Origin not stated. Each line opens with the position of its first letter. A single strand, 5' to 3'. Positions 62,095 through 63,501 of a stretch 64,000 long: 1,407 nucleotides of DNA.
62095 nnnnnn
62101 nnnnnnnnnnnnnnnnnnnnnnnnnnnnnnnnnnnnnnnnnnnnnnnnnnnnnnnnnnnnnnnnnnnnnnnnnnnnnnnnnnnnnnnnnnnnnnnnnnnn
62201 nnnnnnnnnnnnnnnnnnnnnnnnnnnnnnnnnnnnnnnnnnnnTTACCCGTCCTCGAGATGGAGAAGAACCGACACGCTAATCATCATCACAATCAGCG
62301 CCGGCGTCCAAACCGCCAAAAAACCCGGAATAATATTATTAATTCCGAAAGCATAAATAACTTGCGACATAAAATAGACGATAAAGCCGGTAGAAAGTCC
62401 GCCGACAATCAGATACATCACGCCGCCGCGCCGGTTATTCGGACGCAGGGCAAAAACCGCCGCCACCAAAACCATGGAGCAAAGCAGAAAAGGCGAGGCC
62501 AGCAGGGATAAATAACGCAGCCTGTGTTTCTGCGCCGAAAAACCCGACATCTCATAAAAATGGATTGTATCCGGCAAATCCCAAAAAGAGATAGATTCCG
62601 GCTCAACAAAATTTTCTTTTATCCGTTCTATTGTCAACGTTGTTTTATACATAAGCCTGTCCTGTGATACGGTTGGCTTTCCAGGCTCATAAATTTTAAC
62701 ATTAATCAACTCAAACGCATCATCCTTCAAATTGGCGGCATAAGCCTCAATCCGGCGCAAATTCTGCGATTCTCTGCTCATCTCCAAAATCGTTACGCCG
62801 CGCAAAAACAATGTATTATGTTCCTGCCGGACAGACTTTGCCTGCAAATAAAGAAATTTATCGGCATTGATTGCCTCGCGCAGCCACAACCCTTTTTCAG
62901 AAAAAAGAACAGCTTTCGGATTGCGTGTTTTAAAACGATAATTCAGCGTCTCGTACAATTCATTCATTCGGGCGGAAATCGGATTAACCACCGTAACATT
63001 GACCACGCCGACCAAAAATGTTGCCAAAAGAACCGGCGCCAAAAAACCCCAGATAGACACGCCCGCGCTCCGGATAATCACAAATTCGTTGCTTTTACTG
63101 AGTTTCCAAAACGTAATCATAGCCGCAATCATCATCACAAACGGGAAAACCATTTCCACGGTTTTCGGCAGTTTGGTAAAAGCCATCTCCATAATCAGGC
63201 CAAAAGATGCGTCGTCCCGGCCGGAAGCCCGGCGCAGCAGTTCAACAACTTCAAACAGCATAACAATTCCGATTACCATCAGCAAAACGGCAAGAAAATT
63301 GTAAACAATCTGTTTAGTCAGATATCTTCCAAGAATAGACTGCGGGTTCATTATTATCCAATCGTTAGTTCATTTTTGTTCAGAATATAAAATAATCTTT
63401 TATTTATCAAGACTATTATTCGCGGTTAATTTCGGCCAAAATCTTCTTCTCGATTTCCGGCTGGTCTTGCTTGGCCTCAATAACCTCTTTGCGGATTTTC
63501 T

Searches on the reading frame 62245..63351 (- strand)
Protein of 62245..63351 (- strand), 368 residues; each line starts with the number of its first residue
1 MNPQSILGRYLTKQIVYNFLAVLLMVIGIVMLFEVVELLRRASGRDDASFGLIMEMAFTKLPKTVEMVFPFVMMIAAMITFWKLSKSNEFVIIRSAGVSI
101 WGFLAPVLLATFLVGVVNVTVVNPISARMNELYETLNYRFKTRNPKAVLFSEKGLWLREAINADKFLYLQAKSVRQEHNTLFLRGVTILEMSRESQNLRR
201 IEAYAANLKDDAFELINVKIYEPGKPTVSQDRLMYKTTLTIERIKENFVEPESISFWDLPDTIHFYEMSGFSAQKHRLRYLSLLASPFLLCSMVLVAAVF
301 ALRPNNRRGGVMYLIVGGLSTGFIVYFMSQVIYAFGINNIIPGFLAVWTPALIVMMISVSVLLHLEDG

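Call 47: find_encoding_contigs(protein=window:62245-63351:-, flank=1500, max_places=10)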
Protein window:62245-63351:- (368 aa): 3 contigs read that carry it; 3 places shown.
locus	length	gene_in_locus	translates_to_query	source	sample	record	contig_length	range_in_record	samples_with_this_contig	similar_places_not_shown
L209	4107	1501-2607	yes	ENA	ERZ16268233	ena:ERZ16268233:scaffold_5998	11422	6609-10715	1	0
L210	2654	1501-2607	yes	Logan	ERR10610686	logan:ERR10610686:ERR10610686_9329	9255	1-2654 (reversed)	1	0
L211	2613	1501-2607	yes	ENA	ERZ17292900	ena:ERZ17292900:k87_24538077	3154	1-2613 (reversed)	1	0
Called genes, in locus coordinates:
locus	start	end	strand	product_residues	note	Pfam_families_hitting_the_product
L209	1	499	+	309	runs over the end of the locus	PF00291:PALP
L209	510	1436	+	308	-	PF01118:Semialdhyde_dh (faint), PF03446:NAD_binding_2, PF03807:F420_oxidored, PF02153:PDH_N, PF20463:PDH_C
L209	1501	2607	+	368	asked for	PF03739:LptF_LptG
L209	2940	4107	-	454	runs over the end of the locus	-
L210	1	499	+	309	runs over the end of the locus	PF00291:PALP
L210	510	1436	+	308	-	PF01118:Semialdhyde_dh (weak), PF03446:NAD_binding_2, PF03807:F420_oxidored (weak), PF07991:KARI_N (faint), PF02153:PDH_N, PF20463:PDH_C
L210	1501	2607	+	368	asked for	PF03739:LptF_LptG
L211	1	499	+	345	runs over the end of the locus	?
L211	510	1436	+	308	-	PF01118:Semialdhyde_dh (weak), PF03446:NAD_binding_2, PF03807:F420_oxidored (weak), PF07991:KARI_N (faint), PF02153:PDH_N, PF20463:PDH_C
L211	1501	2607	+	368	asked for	PF03739:LptF_LptG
